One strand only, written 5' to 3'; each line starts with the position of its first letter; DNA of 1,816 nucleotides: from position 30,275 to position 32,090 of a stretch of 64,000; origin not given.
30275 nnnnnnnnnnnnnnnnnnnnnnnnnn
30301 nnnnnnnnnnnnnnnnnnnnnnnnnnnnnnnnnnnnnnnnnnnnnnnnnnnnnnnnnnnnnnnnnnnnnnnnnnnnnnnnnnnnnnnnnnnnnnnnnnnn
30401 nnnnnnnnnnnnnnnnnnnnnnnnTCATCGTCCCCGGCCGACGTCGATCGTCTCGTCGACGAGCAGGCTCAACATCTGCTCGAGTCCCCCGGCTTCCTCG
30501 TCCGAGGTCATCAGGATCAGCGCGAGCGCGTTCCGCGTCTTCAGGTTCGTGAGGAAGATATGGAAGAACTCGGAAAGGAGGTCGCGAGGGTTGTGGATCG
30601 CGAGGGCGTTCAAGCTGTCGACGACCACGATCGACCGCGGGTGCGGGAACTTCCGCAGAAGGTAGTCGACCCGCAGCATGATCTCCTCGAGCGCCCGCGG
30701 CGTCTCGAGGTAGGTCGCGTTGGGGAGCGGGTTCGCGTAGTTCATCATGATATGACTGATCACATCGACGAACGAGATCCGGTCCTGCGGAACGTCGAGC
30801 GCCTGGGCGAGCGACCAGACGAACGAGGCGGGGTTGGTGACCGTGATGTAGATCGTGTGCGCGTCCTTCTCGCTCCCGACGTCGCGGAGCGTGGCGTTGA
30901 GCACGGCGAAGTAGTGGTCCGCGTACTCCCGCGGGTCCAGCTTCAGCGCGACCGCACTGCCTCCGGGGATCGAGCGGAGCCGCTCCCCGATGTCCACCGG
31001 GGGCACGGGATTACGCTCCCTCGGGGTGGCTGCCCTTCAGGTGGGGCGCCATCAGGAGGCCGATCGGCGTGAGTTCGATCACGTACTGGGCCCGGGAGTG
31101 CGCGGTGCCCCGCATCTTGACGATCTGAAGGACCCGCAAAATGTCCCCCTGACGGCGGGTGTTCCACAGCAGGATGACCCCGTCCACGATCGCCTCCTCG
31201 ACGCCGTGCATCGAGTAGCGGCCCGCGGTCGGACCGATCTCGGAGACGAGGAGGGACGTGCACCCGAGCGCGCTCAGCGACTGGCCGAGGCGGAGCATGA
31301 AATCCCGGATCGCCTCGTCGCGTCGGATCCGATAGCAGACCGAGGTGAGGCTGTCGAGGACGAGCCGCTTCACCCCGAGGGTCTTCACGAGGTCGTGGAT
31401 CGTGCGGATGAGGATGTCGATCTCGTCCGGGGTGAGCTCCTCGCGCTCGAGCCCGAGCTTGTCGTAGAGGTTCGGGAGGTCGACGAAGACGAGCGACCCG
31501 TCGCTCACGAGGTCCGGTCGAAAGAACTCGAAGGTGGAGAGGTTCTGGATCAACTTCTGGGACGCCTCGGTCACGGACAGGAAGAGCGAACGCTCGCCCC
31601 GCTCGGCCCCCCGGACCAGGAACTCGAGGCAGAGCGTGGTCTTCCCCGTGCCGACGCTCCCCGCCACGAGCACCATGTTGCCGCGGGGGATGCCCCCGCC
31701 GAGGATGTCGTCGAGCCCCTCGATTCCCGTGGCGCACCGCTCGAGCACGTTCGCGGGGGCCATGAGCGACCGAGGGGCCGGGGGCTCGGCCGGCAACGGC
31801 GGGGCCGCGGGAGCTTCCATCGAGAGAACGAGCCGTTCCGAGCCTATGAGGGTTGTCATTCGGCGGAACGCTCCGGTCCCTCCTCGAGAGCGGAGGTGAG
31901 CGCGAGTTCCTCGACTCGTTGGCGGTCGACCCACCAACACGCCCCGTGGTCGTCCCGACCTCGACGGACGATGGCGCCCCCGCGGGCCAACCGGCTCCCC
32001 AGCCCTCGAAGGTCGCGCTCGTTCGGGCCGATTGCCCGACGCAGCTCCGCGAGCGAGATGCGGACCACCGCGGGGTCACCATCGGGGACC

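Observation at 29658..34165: Tight operon of a HerA/FtsK-like DUF87 ATPase followed by three KaiC/RecA-like paralogs, only one of which is a competent ATPase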

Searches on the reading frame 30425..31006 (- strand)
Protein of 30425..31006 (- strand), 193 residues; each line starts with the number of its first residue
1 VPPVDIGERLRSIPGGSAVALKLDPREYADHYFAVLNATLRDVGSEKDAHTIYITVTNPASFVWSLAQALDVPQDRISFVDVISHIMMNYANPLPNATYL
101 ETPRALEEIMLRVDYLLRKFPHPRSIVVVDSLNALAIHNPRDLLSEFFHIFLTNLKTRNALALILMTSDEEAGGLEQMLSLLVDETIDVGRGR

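Call 7: search_protein_families(library=pfam, proteins=[window:30425-31006:-], max_evalue=0.1)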
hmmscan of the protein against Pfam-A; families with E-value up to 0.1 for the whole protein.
window:30425-31006:- (193 aa): 4 families
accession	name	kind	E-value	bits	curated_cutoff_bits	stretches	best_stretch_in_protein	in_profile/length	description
PF24336.1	DUF7504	-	0.0003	21.7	27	1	45-188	27-178/179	Family of unknown function (DUF7504)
PF06745.19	ATPase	-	0.00059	19.7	26.6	1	47-174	47-170/231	KaiC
PF10483.15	Elong_Iki1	-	0.014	15.4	22.5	1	105-153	70-119/292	Elongator subunit Iki1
PF01637.24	ATPase_2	-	0.082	13.1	33.2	1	91-169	79-157/225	ATPase domain predominantly from Archaea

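Call 8: search_protein_families(library=padloc, proteins=[window:30425-31006:-], max_evalue=0.1)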
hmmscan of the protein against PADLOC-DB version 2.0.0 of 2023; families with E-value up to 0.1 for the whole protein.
window:30425-31006:- (193 aa): 0 families

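Call 29: search_protein_families(library=ncbifam, proteins=[window:30425-31006:-], max_evalue=0.01)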
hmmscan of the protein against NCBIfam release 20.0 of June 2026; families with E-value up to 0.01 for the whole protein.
window:30425-31006:- (193 aa): 0 families

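Call 45: find_homologous_proteins(query=window:30425-31006:-, max_evalue=0.001)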
Query window:30425-31006:- (193 aa): 401 proteins with E <= 0.001 among 761 candidates; the best 120 are listed.
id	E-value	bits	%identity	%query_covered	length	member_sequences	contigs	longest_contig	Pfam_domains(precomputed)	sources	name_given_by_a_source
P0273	3.0e-121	420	100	100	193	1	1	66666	-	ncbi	ncbi:MAG: hypothetical protein WB947_07590 [Thermoplasmata archaeon]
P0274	1.2e-116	405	96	100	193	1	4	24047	-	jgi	jgi:KaiC/GvpD/RAD55 family RecA-like ATPase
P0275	1.9e-116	404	95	100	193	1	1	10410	-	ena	-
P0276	3.9e-116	403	95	100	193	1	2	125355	-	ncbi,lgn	ncbi:MAG: hypothetical protein ACRECT_03885 [Thermoplasmata archaeon]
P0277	4.7e-116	403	94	100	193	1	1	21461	-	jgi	-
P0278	1.7e-115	401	95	100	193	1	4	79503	-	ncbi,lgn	ncbi:MAG: hypothetical protein WA691_08820 [Thermoplasmata archaeon]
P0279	2.3e-115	401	94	100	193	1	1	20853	-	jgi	jgi:KaiC/GvpD/RAD55 family RecA-like ATPase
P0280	5.3e-115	400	94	100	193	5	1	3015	-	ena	-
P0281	5.5e-115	400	94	100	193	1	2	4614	-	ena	-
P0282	7.4e-115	399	94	100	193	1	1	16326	-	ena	-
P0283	8.5e-115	399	93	100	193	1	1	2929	-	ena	-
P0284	1.0e-114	399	94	100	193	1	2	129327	-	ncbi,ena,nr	ncbi:MAG TPA: hypothetical protein VMF04_04720 [Thermoplasmata archaeon]|nr:hypothetical protein [Th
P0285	1.8e-114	398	93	100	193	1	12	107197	-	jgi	jgi:KaiC/GvpD/RAD55 family RecA-like ATPase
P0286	2.6e-114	397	94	100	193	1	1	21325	-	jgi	-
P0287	8.2e-114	396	93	100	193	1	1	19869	-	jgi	jgi:KaiC/GvpD/RAD55 family RecA-like ATPase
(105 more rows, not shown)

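Call 77: predict_structure(alignment_id=A4)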
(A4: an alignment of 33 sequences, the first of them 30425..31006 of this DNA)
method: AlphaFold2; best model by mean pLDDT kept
length: 193 residues; sequences in the alignment: 33
mean_pLDDT: 72.7   pTM: 0.76
mean pLDDT of the five models: 72.7, 61.1, 54.0, 48.2, 40.2
residues with pLDDT >= 90: 10; 70-90: 121; 50-70: 42; < 50: 20
segments of 3 or more residues with pLDDT < 50: 1-3, 85-89, 185-193
pLDDT, mean of each block of 10 residues (from residue 1): 55 75 71 77 79 81 83 87 56 65 75 90 86 77 81 83 72 59 44 30
secondary structure, 60 per line:
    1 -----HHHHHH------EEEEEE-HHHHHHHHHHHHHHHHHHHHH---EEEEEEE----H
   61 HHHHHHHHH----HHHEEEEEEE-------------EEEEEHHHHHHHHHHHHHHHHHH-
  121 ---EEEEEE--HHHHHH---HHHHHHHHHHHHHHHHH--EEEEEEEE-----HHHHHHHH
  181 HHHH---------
elements in order: H6-11 E18-23 H25-45 E49-55 H60-69 E77-83 E97-101 H102-119 E124-129 H132-137 H141-157 E160-167 H173-184

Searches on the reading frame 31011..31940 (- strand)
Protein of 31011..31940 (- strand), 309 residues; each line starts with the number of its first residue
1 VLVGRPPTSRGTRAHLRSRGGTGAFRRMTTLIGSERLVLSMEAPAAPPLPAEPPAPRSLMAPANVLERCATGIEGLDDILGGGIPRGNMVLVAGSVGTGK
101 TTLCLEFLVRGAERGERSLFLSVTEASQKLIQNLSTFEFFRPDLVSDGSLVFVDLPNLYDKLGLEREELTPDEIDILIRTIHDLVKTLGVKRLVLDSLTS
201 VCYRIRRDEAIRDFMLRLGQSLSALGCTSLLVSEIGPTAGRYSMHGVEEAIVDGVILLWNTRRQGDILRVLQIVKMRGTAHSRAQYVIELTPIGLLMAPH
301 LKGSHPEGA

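Call 7: search_protein_families(library=pfam, proteins=[window:31011-31940:-], max_evalue=0.1)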
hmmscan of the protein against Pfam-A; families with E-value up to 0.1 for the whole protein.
window:31011-31940:- (309 aa): 15 families
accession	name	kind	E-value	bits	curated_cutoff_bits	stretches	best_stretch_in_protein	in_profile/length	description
PF06745.19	ATPase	-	5.1e-56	190.1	26.6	1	70-296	2-225/231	KaiC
PF13481.12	AAA_25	-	4.3e-08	33.5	27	1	58-232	4-187/195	AAA domain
PF00154.27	RecA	-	3.7e-05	23.8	27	1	66-125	30-90/262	recA bacterial DNA recombination protein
PF13191.12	AAA_16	-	0.00017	22.6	32.6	1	77-199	13-142/167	AAA ATPase domain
PF05625.17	PAXNEB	-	0.00018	21.1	28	1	70-134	20-85/366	PAXNEB protein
PF03796.21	DnaB_C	-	0.00024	21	27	1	70-134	3-67/255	DnaB-like helicase C terminal domain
PF13401.12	AAA_22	-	0.00058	20.6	27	1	88-197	6-92/130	AAA domain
PF23442.1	DUF7125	-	0.0045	16.6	29.1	1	67-96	2-31/207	Family of unknown function (DUF7125)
PF08423.17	Rad51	-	0.0071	16.1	22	1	68-109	7-48/244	Rad51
PF13479.12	AAA_24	-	0.017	15.4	27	1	87-200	2-75/195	AAA domain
PF09848.15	SLFN-g3_helicase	-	0.029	14.1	24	1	89-133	3-49/354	Schlafen group 3, DNA/RNA helicase domain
PF20720.3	nSTAND3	-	0.03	14.5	27.2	1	88-130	18-60/155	Novel STAND NTPase 3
PF25199.1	nSTAND_NTPase5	-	0.033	14.5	34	1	86-134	40-87/145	Novel STAND NTPase 5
PF14516.12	AAA_35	-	0.065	12.5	27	1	86-137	30-81/331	AAA-like domain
PF01656.29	CbiA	-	0.073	13.5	25.4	0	91-214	3-95/125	CobQ/CobB/MinD/ParA nucleotide binding domain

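Call 8: search_protein_families(library=padloc, proteins=[window:31011-31940:-], max_evalue=0.1)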
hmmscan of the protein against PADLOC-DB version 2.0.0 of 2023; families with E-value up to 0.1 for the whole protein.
window:31011-31940:- (309 aa): 1 family
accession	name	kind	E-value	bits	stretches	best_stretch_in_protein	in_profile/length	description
PDLC04140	mad8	-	1.9e-05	22.4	1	84-117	24-59/314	mads_8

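Call 29: search_protein_families(library=ncbifam, proteins=[window:31011-31820:-], max_evalue=0.01)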
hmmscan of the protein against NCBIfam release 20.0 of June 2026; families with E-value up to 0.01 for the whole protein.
window:31011-31820:- (269 aa): 25 families
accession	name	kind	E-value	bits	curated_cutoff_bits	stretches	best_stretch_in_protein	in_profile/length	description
NF006799.0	PRK09302.1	equivalog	3.1e-44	151.4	408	1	25-255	9-236/515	circadian clock protein KaiC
TIGR03880.1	KaiC_arch_3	hypoth_equivalog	4.4e-37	127.8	249.45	1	32-254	1-214/224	KaiC domain-containing protein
TIGR03877.1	thermo_KaiC_1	hypoth_equivalog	7.8e-37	127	307.25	1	27-259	2-234/238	KaiC domain-containing protein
TIGR03881.1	KaiC_arch_4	hypoth_equivalog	5.2e-33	114.6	247.8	1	27-252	1-222/231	KaiC domain-containing protein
TIGR02655.1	circ_KaiC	equivalog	1.5e-29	103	546.25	1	29-257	3-228/484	circadian clock protein KaiC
NF004723.0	PRK06067.1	subfamily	8.8e-13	48.3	194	1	29-243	16-219/243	flagellar accessory protein FlaH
TIGR03878.1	thermo_KaiC_2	hypoth_equivalog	5.1e-11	42.4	232.2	1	42-256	31-252/259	KaiC domain-containing protein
NF052589.1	ArlH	equivalog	2.7e-10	40.3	215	1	35-240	8-204/229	archaellum protein ArlH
TIGR00416.1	sms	equivalog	1.7e-09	36.9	403.05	1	27-90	74-137/454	DNA repair protein RadA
TIGR02237.1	recomb_radB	equivalog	1.6e-08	34.7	172.4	1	36-185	1-132/210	DNA repair and recombination protein RadB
NF006861.0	PRK09361.1-1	equivalog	3.6e-08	33.2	278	1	28-170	4-133/235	DNA repair and recombination protein RadB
NF006320.0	PRK08533.1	equivalog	1.4e-07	31.3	215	1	36-179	13-147/230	flagellar accessory protein FlaH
NF004629.0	PRK05973.1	equivalog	7.2e-07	28.5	156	1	44-98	61-115/237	DNA helicase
TIGR03600.1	phage_DnaB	exception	9.7e-07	28.1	498.65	1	26-92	174-240/421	phage replicative helicase, DnaB family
NF003301.0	PRK04301.1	equivalog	1.3e-06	27.8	259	1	26-161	80-209/316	DNA repair and recombination protein RadA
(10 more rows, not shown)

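Call 34: search_solved_structures(query=window:31011-31820:-, max_evalue=0.001)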
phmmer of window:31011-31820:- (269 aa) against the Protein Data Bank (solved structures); distinct sequences matched with E-value up to 0.001: 58.
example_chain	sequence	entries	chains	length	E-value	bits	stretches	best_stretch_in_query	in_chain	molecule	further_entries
8zn5_B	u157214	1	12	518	1.2e-57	198.3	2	23-252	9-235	KaiC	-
8zn6_F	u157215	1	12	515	7.6e-48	166.1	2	21-259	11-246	KaiC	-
7s65_A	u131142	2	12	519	2.9e-46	161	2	25-259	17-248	Circadian clock protein kinase KaiC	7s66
5jwq_A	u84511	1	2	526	7.7e-46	159.6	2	24-250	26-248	Circadian clock protein kinase KaiC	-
9ofh_A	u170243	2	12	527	1.1e-45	159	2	25-259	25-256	Circadian clock oscillator protein KaiC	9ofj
3k0f_A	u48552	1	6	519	1.1e-45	159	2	25-259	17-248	Circadian clock protein kinase KaiC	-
3s1a_A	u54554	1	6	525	1.2e-45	159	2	25-259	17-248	Circadian clock protein kinase kaiC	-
3jzm_A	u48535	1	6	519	1.2e-45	159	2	25-259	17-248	Circadian clock protein kinase kaiC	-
7dye_A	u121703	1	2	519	1.2e-45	158.9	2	25-259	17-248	Circadian clock protein kinase KaiC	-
3k0e_A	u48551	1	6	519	1.6e-45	158.5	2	25-259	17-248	Circadian clock protein kinase KaiC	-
7x1z_A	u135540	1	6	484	1.7e-45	158.4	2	27-259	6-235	Circadian clock oscillator protein KaiC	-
7x1y_A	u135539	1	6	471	1.9e-45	158.3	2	27-259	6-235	Circadian clock oscillator protein KaiC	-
3k09_A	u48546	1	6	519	2.5e-45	157.9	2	25-259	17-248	Circadian clock protein kinase kaiC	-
4dug_A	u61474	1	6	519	2.5e-45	157.9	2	25-259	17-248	Circadian clock protein kinase kaiC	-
7dyk_A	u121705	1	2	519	2.9e-45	157.7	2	25-259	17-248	Circadian clock protein kinase KaiC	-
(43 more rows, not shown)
